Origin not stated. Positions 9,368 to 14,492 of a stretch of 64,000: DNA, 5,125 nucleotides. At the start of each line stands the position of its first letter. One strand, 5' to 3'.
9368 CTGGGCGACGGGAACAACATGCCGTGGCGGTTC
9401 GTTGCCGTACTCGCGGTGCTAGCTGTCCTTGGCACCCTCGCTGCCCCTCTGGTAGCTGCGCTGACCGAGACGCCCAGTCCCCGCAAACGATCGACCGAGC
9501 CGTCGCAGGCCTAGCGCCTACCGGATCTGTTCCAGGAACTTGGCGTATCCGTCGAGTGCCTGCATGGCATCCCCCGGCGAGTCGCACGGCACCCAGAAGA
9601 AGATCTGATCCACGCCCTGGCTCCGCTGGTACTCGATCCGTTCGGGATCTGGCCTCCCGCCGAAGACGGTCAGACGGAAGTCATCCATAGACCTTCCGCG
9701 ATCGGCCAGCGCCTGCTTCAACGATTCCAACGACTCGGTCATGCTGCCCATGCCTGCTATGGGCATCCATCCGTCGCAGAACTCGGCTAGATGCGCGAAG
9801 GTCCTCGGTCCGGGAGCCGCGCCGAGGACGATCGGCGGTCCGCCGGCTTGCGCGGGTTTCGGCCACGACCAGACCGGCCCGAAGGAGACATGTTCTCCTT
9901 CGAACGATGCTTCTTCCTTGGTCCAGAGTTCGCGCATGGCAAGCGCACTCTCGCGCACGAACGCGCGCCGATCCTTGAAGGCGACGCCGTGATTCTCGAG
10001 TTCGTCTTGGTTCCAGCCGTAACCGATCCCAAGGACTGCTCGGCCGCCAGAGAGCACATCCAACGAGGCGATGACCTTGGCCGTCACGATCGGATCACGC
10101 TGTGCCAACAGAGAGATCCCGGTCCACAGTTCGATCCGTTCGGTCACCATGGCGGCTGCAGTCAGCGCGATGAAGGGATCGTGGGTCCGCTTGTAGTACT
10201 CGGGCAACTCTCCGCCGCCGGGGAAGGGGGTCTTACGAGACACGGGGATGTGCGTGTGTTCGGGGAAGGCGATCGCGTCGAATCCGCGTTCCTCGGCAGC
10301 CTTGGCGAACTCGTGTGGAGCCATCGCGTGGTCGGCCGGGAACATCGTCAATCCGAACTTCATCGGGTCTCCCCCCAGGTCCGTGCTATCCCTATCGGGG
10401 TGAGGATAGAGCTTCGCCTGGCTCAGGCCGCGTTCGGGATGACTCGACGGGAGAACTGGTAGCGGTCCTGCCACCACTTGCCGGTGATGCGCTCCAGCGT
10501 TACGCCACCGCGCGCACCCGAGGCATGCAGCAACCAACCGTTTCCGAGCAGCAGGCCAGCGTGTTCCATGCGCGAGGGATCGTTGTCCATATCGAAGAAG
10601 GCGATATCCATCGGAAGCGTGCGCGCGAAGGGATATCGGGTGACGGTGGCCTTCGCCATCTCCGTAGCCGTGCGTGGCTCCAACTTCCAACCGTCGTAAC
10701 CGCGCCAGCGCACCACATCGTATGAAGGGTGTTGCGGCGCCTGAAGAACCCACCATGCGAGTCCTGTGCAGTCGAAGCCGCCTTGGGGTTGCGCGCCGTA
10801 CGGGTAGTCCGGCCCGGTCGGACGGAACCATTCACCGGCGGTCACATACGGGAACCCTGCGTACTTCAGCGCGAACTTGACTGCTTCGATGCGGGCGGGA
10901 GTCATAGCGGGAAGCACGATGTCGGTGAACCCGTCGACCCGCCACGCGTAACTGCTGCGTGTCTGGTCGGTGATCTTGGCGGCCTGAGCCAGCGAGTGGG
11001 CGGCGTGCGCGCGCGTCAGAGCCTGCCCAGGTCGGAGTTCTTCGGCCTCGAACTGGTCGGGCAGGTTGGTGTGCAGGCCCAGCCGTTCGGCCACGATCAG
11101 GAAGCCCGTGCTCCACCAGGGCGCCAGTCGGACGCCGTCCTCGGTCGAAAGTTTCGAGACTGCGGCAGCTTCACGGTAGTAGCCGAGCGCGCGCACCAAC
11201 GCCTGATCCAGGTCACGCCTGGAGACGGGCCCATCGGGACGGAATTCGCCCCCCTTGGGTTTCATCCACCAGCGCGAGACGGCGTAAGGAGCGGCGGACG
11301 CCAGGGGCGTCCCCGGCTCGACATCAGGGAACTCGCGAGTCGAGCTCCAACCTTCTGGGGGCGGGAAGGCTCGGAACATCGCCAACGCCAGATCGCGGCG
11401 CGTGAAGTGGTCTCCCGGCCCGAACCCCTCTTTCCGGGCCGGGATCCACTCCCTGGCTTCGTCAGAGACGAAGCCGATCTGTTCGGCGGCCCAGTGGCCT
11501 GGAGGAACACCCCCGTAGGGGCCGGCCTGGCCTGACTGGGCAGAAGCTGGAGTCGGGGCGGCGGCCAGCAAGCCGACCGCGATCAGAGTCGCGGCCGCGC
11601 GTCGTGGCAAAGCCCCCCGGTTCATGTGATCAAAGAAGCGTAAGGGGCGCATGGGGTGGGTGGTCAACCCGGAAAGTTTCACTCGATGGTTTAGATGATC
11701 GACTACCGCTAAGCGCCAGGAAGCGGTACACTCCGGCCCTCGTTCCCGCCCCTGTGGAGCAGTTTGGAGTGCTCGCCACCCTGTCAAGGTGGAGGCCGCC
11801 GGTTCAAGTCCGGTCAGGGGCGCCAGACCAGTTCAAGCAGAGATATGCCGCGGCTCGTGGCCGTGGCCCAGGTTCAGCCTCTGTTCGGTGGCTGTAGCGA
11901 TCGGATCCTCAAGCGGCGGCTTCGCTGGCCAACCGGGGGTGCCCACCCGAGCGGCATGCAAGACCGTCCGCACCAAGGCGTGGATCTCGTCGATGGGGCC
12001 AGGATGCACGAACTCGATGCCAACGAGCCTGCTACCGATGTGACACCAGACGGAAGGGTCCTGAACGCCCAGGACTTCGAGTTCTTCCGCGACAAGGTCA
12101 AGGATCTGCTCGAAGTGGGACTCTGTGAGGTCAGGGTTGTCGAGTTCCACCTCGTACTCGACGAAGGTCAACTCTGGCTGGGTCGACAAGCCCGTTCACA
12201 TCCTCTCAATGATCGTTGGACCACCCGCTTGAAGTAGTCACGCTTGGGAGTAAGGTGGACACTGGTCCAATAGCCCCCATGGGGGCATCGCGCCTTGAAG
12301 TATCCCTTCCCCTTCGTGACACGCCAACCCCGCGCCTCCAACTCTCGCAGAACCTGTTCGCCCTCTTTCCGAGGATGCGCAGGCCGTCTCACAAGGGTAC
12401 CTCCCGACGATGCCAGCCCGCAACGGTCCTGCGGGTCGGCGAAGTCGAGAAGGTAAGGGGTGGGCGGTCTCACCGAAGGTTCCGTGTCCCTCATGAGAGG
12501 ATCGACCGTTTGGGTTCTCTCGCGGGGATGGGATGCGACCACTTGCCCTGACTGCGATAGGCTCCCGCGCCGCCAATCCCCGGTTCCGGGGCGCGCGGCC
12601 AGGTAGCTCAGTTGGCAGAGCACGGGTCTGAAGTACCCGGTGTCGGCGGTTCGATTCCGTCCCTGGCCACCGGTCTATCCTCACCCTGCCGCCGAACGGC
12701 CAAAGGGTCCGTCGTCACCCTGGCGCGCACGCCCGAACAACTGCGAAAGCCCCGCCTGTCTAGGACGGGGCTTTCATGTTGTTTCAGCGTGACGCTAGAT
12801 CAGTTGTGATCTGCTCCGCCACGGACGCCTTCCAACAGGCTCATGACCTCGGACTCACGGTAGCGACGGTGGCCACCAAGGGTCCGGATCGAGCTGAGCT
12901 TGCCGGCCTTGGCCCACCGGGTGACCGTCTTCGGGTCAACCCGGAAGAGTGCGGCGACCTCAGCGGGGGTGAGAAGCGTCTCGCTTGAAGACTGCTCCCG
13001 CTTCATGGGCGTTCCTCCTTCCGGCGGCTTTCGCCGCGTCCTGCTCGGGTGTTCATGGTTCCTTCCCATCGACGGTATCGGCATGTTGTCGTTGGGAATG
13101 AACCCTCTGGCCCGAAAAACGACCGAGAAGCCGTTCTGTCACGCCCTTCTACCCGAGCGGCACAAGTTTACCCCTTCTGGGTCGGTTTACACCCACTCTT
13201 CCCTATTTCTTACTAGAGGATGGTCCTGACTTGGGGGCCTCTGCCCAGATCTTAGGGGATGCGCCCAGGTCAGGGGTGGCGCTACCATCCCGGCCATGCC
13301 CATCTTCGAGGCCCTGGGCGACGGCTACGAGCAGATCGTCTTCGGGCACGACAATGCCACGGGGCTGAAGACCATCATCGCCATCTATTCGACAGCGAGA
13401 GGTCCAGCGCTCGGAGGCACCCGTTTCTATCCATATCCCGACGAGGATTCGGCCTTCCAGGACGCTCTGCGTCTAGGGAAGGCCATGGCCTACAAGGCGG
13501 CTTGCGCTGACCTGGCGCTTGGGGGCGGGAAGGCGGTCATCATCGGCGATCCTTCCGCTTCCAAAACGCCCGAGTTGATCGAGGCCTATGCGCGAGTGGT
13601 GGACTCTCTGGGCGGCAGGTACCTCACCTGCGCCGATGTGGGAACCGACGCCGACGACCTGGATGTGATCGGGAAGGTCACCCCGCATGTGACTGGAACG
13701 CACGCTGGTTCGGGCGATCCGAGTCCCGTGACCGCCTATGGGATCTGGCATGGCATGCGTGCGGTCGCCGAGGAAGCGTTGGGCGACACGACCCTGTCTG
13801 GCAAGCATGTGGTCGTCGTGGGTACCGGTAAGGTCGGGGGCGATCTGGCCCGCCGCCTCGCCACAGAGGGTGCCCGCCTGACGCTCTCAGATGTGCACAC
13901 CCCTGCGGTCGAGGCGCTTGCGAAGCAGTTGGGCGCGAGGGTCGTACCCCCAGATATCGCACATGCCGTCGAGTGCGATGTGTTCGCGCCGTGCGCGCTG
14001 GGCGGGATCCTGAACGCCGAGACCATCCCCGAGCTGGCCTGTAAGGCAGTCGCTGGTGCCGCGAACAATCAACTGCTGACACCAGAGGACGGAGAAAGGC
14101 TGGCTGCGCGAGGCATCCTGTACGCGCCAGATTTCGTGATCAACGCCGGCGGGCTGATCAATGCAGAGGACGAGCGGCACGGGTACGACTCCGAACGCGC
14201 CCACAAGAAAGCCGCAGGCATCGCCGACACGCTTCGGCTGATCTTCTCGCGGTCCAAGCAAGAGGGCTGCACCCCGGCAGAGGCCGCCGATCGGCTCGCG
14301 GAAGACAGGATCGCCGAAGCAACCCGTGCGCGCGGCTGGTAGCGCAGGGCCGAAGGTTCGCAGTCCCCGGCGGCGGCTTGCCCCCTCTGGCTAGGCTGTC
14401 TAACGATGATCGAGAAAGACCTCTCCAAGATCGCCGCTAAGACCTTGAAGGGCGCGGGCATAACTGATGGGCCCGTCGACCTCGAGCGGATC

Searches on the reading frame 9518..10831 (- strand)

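Call 11: search_protein_families(library=pfam, proteins=[window:9518-10831:-], max_evalue=0.001)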
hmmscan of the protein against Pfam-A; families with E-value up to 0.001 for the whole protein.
window:9518-10831:- (437 aa): 1 family
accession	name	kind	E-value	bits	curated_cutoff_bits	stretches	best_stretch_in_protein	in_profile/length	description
PF00296.26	Bac_luciferase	-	7.4e-48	164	27.9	1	174-390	27-225/314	Luciferase-like monooxygenase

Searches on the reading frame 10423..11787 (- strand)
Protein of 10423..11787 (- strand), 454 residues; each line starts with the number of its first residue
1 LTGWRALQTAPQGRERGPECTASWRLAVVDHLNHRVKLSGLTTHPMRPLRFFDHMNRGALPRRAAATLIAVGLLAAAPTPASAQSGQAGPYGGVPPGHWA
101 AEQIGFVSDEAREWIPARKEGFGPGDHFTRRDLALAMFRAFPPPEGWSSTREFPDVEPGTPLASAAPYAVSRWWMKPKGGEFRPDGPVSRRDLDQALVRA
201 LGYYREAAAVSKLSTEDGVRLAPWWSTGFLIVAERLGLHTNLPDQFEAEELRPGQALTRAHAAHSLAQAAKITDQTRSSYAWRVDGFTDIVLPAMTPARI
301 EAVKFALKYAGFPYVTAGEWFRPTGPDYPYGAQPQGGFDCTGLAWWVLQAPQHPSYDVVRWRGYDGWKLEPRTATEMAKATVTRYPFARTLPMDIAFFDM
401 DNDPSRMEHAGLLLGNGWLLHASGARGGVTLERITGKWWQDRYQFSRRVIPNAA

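Call 11: search_protein_families(library=pfam, proteins=[window:10423-11787:-], max_evalue=0.001)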
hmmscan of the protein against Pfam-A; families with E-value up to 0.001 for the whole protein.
window:10423-11787:- (454 aa): 1 family
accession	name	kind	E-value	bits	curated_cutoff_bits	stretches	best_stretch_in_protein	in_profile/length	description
PF00877.26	NLPC_P60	-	7.6e-10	39.1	23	1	327-446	3-103/105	NlpC/P60 family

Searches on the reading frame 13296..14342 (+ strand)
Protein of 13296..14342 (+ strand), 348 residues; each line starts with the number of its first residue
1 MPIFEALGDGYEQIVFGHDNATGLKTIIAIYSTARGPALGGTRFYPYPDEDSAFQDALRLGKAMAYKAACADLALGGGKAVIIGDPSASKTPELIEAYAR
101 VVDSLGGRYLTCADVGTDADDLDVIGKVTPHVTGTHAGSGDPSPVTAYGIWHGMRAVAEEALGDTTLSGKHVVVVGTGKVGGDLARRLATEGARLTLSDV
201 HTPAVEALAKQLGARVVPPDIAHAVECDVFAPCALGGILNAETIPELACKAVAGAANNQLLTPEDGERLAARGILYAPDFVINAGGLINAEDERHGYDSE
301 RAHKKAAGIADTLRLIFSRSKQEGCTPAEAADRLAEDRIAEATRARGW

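Call 11: search_protein_families(library=pfam, proteins=[window:13296-14342:+], max_evalue=0.001)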
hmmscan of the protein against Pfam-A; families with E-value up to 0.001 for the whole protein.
window:13296-14342:+ (348 aa): 6 families
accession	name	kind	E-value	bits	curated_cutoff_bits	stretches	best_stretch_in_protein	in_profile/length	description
PF02812.23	ELFV_dehydrog_N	-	3e-22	79.2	25.3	1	22-126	19-124/129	Glu/Leu/Phe/Val dehydrogenase, dimerisation domain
PF00208.27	ELFV_dehydrog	-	9.9e-18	65.2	23.4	1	213-347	98-241/241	Glutamate/Leucine/Phenylalanine/Valine dehydrogenase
PF02826.25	2-Hacid_dh_C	-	0.00015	21.7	25.1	1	159-218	26-84/178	D-isomer specific 2-hydroxyacid dehydrogenase, NAD binding domain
PF13241.12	NAD_binding_7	-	0.00042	21.3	22.1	0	167-207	5-46/104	Putative NAD(P)-binding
PF03807.23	F420_oxidored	-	0.00046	21.2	21.6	0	172-229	2-62/94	NADP oxidoreductase coenzyme F420-dependent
PF00670.27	AdoHcyase_NAD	-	0.00097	19.7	27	0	163-202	17-56/162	S-adenosyl-L-homocysteine hydrolase, NAD binding domain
